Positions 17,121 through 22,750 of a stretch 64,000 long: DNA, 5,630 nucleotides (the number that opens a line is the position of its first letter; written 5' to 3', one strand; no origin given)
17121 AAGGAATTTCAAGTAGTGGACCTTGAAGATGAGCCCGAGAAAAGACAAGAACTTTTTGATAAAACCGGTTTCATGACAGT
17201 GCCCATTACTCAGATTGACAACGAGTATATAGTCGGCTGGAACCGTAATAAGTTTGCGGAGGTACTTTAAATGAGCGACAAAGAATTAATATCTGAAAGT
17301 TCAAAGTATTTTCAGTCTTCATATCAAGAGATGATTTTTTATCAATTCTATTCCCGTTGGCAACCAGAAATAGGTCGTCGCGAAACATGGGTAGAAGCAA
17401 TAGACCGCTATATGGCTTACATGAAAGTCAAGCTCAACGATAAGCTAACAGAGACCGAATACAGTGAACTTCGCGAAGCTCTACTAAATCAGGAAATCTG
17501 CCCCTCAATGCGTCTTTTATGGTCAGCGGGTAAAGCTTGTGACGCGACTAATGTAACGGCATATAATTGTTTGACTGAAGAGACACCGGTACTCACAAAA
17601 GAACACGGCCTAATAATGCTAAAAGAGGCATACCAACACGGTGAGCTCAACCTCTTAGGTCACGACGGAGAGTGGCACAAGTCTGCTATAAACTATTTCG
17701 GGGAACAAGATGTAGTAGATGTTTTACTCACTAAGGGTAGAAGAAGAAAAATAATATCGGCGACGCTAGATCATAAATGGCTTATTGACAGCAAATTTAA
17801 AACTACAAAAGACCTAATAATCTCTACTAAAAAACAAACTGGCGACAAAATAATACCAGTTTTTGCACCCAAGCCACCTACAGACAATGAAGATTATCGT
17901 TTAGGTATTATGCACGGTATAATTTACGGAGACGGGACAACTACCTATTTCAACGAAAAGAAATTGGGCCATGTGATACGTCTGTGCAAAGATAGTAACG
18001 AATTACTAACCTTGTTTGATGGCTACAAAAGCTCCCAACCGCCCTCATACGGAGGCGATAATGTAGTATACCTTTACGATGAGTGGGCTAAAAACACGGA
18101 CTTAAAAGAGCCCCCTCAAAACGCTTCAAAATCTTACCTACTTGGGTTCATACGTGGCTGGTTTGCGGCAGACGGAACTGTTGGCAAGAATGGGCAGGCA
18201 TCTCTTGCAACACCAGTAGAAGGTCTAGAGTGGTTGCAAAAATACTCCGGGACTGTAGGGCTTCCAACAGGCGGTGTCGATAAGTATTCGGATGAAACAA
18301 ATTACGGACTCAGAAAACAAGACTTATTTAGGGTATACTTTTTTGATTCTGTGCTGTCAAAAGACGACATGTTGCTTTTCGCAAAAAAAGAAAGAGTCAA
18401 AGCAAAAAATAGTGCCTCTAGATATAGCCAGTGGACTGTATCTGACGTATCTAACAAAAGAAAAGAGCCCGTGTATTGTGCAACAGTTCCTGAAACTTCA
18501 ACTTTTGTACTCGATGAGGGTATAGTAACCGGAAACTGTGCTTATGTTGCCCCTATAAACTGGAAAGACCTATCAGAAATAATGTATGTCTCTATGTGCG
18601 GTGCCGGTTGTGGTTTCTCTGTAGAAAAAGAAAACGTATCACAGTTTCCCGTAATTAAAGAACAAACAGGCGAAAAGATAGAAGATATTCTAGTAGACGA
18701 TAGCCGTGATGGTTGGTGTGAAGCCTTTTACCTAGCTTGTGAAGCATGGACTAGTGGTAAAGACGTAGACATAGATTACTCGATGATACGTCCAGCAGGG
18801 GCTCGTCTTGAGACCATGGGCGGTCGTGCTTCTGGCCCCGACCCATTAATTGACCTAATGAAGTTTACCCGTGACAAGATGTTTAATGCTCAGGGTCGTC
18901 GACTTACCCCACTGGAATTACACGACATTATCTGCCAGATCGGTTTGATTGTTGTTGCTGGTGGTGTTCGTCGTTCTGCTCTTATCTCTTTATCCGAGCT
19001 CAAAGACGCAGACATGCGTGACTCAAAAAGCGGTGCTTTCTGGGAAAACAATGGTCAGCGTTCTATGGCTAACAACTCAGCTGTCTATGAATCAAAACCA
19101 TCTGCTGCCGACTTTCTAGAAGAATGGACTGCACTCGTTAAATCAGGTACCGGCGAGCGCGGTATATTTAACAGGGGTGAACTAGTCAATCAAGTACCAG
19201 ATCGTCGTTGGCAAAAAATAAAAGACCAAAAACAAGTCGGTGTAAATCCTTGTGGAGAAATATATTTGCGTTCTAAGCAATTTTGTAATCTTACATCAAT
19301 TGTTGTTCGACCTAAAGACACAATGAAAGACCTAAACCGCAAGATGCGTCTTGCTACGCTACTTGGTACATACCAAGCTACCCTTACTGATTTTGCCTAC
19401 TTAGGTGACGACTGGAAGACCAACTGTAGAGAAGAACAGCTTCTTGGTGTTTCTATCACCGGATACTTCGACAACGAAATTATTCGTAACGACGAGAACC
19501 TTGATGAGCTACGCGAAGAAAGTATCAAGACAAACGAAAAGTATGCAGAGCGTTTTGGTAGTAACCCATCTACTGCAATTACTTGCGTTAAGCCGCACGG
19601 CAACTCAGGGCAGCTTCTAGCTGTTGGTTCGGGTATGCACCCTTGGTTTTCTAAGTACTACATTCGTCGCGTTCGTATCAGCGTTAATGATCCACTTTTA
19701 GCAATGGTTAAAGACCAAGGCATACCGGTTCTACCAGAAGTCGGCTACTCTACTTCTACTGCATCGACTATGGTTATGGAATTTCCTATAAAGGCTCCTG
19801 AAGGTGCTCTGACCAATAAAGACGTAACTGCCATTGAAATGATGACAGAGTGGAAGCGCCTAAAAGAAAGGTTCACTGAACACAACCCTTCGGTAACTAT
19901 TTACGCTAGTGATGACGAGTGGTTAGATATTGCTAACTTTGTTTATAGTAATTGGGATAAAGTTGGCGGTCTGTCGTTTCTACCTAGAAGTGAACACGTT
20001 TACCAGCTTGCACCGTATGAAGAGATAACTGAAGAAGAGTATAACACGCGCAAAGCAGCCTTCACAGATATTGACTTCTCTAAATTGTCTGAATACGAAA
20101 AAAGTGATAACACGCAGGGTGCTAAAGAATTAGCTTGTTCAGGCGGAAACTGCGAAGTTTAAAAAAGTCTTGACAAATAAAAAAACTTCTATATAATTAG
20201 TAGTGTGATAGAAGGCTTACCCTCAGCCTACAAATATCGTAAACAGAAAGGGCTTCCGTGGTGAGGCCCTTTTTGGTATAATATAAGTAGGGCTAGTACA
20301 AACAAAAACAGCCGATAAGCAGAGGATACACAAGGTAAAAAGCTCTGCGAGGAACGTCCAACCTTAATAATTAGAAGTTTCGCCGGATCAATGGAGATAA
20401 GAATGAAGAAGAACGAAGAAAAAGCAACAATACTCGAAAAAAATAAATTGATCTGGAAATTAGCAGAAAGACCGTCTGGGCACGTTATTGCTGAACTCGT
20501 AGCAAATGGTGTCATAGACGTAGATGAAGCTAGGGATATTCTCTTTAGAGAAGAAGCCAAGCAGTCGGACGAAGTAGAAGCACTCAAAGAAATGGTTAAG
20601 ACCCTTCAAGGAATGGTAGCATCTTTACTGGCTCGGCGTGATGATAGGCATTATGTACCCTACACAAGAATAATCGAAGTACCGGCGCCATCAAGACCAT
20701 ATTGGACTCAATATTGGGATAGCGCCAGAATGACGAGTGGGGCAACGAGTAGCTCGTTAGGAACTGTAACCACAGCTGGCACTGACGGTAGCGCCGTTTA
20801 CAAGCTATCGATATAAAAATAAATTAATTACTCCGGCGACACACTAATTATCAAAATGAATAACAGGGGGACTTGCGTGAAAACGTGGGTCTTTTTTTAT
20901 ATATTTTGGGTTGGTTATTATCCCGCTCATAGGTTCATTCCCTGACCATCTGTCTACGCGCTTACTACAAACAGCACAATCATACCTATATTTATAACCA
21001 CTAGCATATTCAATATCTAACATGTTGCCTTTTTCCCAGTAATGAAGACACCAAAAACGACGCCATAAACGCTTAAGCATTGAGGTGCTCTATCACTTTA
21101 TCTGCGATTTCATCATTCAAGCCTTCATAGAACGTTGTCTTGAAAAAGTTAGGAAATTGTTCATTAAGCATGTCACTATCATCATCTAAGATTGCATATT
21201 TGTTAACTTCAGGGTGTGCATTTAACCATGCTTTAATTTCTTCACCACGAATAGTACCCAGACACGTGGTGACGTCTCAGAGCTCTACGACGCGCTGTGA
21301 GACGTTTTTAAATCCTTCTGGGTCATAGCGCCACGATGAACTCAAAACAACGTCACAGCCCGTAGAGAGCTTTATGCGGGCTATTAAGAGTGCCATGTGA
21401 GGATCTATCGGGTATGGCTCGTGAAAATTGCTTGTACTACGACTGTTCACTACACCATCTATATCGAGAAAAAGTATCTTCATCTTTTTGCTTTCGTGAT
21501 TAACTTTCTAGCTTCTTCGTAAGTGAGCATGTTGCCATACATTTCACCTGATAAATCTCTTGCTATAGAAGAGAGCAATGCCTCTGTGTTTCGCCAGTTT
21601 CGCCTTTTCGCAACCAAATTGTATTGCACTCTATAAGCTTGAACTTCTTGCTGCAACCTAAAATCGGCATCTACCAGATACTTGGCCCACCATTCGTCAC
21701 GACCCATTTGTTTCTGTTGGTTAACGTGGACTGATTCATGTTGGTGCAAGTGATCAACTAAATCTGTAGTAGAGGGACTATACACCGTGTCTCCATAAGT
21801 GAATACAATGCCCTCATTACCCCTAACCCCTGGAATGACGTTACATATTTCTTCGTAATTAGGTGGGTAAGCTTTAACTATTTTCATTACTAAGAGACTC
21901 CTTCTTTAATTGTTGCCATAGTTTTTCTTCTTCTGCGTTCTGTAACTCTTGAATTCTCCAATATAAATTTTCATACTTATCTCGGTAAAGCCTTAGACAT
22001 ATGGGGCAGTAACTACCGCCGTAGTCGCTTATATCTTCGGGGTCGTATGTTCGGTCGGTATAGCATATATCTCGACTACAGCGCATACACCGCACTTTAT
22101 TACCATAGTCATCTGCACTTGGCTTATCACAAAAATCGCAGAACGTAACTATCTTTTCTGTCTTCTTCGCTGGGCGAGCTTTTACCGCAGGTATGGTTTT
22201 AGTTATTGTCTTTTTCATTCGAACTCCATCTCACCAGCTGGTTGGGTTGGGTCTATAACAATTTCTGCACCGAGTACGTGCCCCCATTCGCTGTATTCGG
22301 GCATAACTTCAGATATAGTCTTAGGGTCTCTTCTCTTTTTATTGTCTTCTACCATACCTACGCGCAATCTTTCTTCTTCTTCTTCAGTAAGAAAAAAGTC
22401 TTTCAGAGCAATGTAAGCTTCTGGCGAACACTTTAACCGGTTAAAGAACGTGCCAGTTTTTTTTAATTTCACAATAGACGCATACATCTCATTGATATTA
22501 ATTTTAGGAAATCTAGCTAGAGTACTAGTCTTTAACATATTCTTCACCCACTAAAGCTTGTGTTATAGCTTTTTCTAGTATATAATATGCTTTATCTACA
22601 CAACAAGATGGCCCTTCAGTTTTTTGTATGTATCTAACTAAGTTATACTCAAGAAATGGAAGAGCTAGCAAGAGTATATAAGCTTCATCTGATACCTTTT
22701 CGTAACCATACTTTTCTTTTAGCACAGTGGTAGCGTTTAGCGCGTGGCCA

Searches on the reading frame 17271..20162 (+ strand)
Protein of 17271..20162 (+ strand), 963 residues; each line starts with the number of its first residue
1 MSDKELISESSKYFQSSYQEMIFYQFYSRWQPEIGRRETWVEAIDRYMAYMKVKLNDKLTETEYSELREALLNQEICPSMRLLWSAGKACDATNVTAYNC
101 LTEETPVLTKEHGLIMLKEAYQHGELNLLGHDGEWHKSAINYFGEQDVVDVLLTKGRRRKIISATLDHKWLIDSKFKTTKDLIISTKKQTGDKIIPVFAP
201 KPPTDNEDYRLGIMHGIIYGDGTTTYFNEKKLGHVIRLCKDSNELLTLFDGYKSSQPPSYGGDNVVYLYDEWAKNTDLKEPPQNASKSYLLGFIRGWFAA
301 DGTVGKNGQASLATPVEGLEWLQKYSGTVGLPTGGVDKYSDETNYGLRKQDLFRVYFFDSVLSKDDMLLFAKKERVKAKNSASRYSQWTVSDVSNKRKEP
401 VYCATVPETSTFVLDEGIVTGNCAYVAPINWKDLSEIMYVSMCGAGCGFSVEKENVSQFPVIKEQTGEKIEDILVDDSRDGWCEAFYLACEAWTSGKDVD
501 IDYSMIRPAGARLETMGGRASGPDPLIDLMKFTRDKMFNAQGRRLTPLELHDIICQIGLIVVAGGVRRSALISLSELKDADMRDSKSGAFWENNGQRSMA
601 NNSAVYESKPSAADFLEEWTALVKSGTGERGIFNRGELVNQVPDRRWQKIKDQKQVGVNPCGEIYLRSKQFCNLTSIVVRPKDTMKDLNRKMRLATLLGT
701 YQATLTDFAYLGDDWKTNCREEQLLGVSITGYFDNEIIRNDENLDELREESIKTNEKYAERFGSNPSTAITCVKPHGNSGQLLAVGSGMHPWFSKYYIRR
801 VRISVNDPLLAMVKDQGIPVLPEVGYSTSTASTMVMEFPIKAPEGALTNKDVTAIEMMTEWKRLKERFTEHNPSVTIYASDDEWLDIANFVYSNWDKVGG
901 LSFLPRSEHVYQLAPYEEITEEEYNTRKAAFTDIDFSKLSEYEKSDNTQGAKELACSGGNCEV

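Call 54: search_protein_families(library=pfam, proteins=[window:17271-20162:+], max_evalue=0.01)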
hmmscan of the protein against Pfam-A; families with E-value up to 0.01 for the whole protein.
window:17271-20162:+ (963 aa): 4 families
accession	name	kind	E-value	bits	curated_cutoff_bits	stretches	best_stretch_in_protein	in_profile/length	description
PF21995.1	RNR-II_ins_dom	-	1.5e-06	28.8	27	1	475-530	39-100/107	B12-dependent ribonucleotide reductase, insertion domain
PF17975.6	RNR_Alpha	-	1.1e-05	26.3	26.4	1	11-70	13-71/101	Ribonucleotide reductase alpha domain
PF02867.20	Ribonuc_red_lgC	-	0.00019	20.7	23.9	0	603-680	160-235/523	Ribonucleotide reductase, barrel domain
PF14528.11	LAGLIDADG_3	-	0.0044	17.7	22.5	0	289-309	2-22/82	LAGLIDADG-like domain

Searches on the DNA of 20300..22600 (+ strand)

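Call 5: search_dna_similar(query=window:20800-21900:+, collection=phages, mode=near, max_rows=40)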
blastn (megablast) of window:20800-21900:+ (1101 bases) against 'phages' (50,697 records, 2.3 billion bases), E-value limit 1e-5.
No match.

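Call 13: search_dna_similar(query=window:20300-22600:+, collection=phages, mode=distant, max_rows=20)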
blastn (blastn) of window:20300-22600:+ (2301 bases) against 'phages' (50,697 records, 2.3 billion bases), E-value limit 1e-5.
No match.

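Call 40: search_rna_families(source=window, start=20800, end=21900, threshold=evalue, max_evalue=10)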
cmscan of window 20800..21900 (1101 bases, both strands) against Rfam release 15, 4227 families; matches with E-value up to 10: 4.
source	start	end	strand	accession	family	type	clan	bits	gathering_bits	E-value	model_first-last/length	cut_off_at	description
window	21099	21190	-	RF01226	snoZ5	Gene; snRNA; snoRNA; CD-box;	CL00045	19.1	60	2.6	1-113/113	no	Small nucleolar RNA Z5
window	21278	21374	+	RF00047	mir-2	Gene; miRNA;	-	16.7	45.5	4.5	1-72/72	no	mir-2 microRNA precursor family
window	20901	20947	-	RF01977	HOTAIRM1_3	Gene; lncRNA;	-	11.3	37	8.1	1-59/59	no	HOX antisense intergenic RNA myeloid 1 conserved region 3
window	21043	21135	-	RF02942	Clostridiales-3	Gene; sRNA;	-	9.2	103.4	9.8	1-264/264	no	Clostridiales-3 RNA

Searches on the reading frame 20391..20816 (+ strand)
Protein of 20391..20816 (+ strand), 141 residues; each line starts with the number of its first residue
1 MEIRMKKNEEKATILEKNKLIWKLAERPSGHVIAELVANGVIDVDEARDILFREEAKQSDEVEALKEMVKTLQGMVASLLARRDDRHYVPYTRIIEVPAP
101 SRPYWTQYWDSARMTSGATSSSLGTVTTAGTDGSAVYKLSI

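Call 34: find_encoding_contigs(protein=window:20391-20816:+, flank=10000, max_places=10)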
Protein window:20391-20816:+ (141 aa): 2 contigs read that carry it; 2 places shown.
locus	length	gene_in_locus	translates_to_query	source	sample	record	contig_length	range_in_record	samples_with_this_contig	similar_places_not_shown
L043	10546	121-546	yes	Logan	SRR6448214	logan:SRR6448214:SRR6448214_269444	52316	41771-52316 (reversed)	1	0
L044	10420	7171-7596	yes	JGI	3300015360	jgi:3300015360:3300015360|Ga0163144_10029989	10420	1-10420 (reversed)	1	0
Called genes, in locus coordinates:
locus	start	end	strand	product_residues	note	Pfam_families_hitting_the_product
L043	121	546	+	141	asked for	-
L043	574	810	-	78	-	-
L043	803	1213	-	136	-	PF18143:HAD_SAK_2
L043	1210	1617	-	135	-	-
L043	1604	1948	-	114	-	-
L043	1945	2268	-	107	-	-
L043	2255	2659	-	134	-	-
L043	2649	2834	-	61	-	-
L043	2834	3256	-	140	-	-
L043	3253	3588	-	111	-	-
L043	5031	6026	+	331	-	PF00149:Metallophos (weak), PF12850:Metallophos_2 (faint)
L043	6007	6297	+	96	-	-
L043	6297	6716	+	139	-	-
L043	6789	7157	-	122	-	-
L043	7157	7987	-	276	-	PF01145:Band_7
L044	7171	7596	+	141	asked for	-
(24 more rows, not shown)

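Call 54: search_protein_families(library=pfam, proteins=[window:20391-20816:+], max_evalue=0.01)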
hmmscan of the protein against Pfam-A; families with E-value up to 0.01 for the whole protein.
window:20391-20816:+ (141 aa): 0 families

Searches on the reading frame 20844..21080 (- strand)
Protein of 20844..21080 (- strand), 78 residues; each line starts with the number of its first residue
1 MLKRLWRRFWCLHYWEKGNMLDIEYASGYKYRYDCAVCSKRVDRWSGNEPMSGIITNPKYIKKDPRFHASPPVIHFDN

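Call 28: find_encoding_contigs(protein=window:20844-21080:-, flank=3000, max_places=10)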
Protein window:20844-21080:- (78 aa): 2 contigs read that carry it; 1 place shown.
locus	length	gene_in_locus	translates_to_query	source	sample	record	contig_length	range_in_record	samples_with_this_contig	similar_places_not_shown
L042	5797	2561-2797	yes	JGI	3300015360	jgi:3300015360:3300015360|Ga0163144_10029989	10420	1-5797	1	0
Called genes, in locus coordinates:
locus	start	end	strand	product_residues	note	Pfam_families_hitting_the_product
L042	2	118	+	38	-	?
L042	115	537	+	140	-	-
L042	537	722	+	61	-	-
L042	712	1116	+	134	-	-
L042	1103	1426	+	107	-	-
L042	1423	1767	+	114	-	-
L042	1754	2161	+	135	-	-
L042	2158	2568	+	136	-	PF18143:HAD_SAK_2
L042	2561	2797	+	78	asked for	-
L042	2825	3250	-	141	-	-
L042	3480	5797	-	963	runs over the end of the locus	PF17975:RNR_Alpha (weak), PF21995:RNR-II_ins_dom (weak)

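Call 54: search_protein_families(library=pfam, proteins=[window:20844-21080:-], max_evalue=0.01)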
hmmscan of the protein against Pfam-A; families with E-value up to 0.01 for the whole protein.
window:20844-21080:- (78 aa): 0 families

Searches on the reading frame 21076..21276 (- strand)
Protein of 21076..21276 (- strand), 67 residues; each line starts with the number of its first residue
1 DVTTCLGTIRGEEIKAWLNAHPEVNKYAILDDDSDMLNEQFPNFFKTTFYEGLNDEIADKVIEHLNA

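Call 7: search_protein_families(library=pfam, proteins=[window:21076-21276:-], max_evalue=0.1)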
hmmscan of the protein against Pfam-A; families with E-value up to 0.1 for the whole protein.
seq(67 aa): 2 families
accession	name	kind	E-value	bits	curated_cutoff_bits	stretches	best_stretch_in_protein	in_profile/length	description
PF18143.6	HAD_SAK_2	-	1.4e-08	35.6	27.5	1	9-56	89-137/139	HAD domain in Swiss Army Knife RNA repair proteins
PF25674.1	Mycophage_Gp42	-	0.016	16.1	27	0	6-26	28-48/66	Mycobacteriophage Gene 42 protein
